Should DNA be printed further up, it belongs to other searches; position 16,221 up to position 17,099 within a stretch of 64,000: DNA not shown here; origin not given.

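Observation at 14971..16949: Eroded stand-alone GyrB-ATPase-like (GHKL) protein coupled to a HAD-IG 5'-nucleotidase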

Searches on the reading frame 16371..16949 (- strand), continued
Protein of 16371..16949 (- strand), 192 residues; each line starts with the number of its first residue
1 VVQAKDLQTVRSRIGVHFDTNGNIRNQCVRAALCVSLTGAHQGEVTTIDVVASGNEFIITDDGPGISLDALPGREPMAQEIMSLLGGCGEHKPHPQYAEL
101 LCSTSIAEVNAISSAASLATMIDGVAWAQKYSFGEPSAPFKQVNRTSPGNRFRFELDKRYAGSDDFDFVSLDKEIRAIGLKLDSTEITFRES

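Call 55: search_solved_structures(query=A2, max_evalue=0.001, show_alignments=1)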
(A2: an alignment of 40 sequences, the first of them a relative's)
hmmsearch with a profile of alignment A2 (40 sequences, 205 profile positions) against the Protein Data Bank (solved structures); distinct sequences matched with E-value up to 0.001: 63 (the best 60 are shown).
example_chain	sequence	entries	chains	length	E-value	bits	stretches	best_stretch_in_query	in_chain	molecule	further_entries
7ptf_A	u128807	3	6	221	3.9e-48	166.6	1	3-205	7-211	DNA gyrase subunit B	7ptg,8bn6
4duh_A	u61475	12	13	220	4.5e-47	163.1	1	2-204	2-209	DNA gyrase subunit B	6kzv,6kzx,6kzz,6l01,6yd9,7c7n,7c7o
6f8j_A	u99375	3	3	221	4.6e-47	163.1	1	2-204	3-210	DNA gyrase subunit B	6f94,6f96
5mmn_A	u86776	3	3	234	5.4e-47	162.8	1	2-204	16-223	DNA gyrase subunit B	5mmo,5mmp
12aj_B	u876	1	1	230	6.9e-47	162.5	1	3-204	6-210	DNA gyrase subunit B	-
1aj6_A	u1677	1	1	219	1.7e-46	161.2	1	3-204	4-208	GYRASE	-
6eng_A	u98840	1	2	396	2.1e-46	160.9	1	2-204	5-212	DNA gyrase subunit B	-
6rks_B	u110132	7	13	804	3.4e-46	160.2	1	2-204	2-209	DNA gyrase subunit B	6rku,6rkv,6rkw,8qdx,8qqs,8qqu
4prv_A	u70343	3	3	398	3.5e-46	160.2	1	3-204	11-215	GyrB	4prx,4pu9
5zxm_A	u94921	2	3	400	3.8e-46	160.1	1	2-204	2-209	DNA gyrase subunit B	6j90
4xtj_A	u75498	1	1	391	4.1e-46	160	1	3-204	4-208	DNA gyrase subunit B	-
4wub_A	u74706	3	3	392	4.1e-46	160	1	3-204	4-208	DNA gyrase subunit B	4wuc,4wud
8qqi_B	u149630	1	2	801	6.6e-46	159.3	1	3-204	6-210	DNA gyrase subunit B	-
7z9c_B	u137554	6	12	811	6.7e-46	159.3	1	3-204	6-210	DNA gyrase subunit B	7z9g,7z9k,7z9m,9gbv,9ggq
6y8o_A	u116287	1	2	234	1.1e-45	158.6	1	3-204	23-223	DNA gyrase subunit B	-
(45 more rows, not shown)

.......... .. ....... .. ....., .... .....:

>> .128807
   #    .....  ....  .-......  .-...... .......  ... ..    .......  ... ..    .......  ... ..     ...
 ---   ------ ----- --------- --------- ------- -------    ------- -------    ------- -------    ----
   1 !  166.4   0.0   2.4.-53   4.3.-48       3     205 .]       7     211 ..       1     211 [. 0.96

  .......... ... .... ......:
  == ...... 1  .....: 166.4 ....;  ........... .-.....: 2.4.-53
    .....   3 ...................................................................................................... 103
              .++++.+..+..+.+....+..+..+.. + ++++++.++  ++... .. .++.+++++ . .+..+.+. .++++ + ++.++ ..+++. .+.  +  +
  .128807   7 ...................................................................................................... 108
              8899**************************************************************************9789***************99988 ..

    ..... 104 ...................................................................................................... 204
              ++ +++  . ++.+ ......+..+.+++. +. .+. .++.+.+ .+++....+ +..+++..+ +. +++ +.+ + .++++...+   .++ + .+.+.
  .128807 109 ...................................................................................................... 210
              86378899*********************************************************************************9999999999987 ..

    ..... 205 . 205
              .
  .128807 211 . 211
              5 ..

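Call 69: search_dna_similar(query=P0055, collection=plasmids, mode=protein, max_evalue=1e-8, max_rows=25)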
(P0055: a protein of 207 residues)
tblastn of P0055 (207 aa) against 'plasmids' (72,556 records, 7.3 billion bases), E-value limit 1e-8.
Records with a match: 140; places in all: 166; records where one place covers at least 80% of the query: 123.
Best place of each record, by identity: <60% 140.
By first word of the organism name: Streptomyces 13; Bacillus 7; Azospirillum 7; Variovorax 6; Acinetobacter 5; Klebsiella 4; Escherichia 4; Sinorhizobium 4; Clostridium 4; Paracoccus 4; and 63 more.
By predicted mobility (MOB-suite, as given by PLSDB): non-mobilizable 115; mobilizable 18; conjugative 7.
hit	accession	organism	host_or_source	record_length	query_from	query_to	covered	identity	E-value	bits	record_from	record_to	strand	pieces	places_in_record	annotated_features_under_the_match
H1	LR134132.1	Klebsiella aerogenes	not available: to be reported later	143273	5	201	95%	36.5%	3e-24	106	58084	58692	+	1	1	gyrB: DNA gyrase subunit B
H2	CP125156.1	Klebsiella pneumoniae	-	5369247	5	201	95%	36.3%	5e-24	105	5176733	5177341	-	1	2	gyrB: DNA topoisomerase (ATP-hydrolyzing) subunit B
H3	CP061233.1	Escherichia coli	Sheep,cell culture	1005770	5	201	95%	36.0%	1e-24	107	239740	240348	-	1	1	gyrB: DNA topoisomerase (ATP-hydrolyzing) subunit B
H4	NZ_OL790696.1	Escherichia coli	-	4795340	5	201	95%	36.0%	1e-24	107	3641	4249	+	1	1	none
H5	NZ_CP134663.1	Escherichia coli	Larus michahellis,bacteria,cloaca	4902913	5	201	95%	36.0%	1e-24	107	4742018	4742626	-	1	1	none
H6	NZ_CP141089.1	Escherichia coli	Homo sapiens,Infected Human Urine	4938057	5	201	95%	36.0%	1e-24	107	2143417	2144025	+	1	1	none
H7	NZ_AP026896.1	Aeromonas caviae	Microbe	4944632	5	201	95%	35.5%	4e-25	108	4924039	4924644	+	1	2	none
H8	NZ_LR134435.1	Legionella adelaidensis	environmental,Cooling tower water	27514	6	198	93%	36.2%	1e-19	94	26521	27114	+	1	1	none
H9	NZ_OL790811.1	Proteus mirabilis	-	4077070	5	197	93%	35.5%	3e-23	103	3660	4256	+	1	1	Morganella morganii gyrB ...: fluoroquinolone resistant gyrB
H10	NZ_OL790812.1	Proteus mirabilis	-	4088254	5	197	93%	35.5%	3e-23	103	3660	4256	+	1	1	Morganella morganii gyrB ...: fluoroquinolone resistant gyrB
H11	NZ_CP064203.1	Acinetobacter baumannii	Homo sapiens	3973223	5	202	96%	34.3%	7e-22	100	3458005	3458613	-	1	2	none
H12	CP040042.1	Acinetobacter baumannii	Homo sapiens,blood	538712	5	202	96%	34.3%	8e-22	100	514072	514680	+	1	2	gyrB: DNA topoisomerase (ATP-hydrolyzing) subunit B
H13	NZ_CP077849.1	Acinetobacter baumannii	Homo sapiens,Rectal swab_P28_BU14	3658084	5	202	96%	34.3%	8e-22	100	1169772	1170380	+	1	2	none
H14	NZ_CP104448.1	Acinetobacter baumannii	Homo sapiens,sputum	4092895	5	202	96%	34.3%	8e-22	100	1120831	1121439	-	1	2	none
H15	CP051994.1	Staphylococcus aureus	Homo sapiens,respiratory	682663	5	201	95%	34.0%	3e-20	95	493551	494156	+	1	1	parE: DNA topoisomerase IV subunit B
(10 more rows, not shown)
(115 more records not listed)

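Call 72: search_protein_families(library=pfam, proteins=[P0036, P0053, P0059, P0057, P0090, P0093, P0150, P0136, P0155, P0167], max_evalue=0.01)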
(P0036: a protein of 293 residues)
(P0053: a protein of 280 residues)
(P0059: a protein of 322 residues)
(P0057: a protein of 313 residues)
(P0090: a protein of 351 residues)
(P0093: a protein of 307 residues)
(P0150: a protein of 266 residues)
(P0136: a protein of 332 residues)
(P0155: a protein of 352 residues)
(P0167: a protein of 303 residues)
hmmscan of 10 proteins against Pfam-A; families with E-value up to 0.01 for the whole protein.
P0036 (293 aa): 0 families

P0053 (280 aa): 1 family
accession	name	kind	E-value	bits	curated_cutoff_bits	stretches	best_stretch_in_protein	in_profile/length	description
PF02518.31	HATPase_c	-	0.00015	22.6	26.4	1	114-238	16-109/111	Histidine kinase-, DNA gyrase B-, and HSP90-like ATPase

P0059 (322 aa): 1 family
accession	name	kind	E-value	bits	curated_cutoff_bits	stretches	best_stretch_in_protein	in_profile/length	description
PF02518.31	HATPase_c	-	0.00033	21.5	26.4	1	140-277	4-108/111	Histidine kinase-, DNA gyrase B-, and HSP90-like ATPase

P0057 (313 aa): 1 family
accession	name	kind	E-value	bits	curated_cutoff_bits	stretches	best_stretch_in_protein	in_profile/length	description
PF02518.31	HATPase_c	-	0.0034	18.2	26.4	1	38-89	6-61/111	Histidine kinase-, DNA gyrase B-, and HSP90-like ATPase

P0090 (351 aa): 2 families
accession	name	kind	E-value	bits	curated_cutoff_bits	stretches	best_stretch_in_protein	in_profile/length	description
PF00204.31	DNA_gyraseB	-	1.3e-15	57.8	27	1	234-346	29-154/173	DNA gyrase B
PF02518.31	HATPase_c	-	5.6e-10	40.1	26.4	1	31-169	2-107/111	Histidine kinase-, DNA gyrase B-, and HSP90-like ATPase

P0093 (307 aa): 1 family
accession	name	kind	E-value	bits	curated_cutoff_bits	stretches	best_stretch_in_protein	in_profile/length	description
PF02518.31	HATPase_c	-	1.4e-11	45.2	26.4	1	43-183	2-107/111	Histidine kinase-, DNA gyrase B-, and HSP90-like ATPase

P0150 (266 aa): 2 families
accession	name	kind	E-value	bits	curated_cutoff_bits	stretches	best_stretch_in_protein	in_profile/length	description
PF02518.31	HATPase_c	-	1.3e-15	58.2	26.4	1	85-224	4-108/111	Histidine kinase-, DNA gyrase B-, and HSP90-like ATPase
PF13589.12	HATPase_c_3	-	0.00055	20.4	25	1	89-134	5-49/137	Histidine kinase-, DNA gyrase B-, and HSP90-like ATPase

P0136 (332 aa): 0 families

P0155 (352 aa): 2 families
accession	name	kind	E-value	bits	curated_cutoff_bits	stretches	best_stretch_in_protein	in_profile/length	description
PF00204.31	DNA_gyraseB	-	1.5e-19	70.6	27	1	201-350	2-157/173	DNA gyrase B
PF02518.31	HATPase_c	-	0.0014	19.4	26.4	1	35-86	2-55/111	Histidine kinase-, DNA gyrase B-, and HSP90-like ATPase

P0167 (303 aa): 2 families
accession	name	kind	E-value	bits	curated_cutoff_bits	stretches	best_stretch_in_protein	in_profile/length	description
PF02518.31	HATPase_c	-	4.2e-06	27.6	26.4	1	13-147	8-109/111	Histidine kinase-, DNA gyrase B-, and HSP90-like ATPase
PF00204.31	DNA_gyraseB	-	5.9e-05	23.1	27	0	261-300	102-141/173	DNA gyrase B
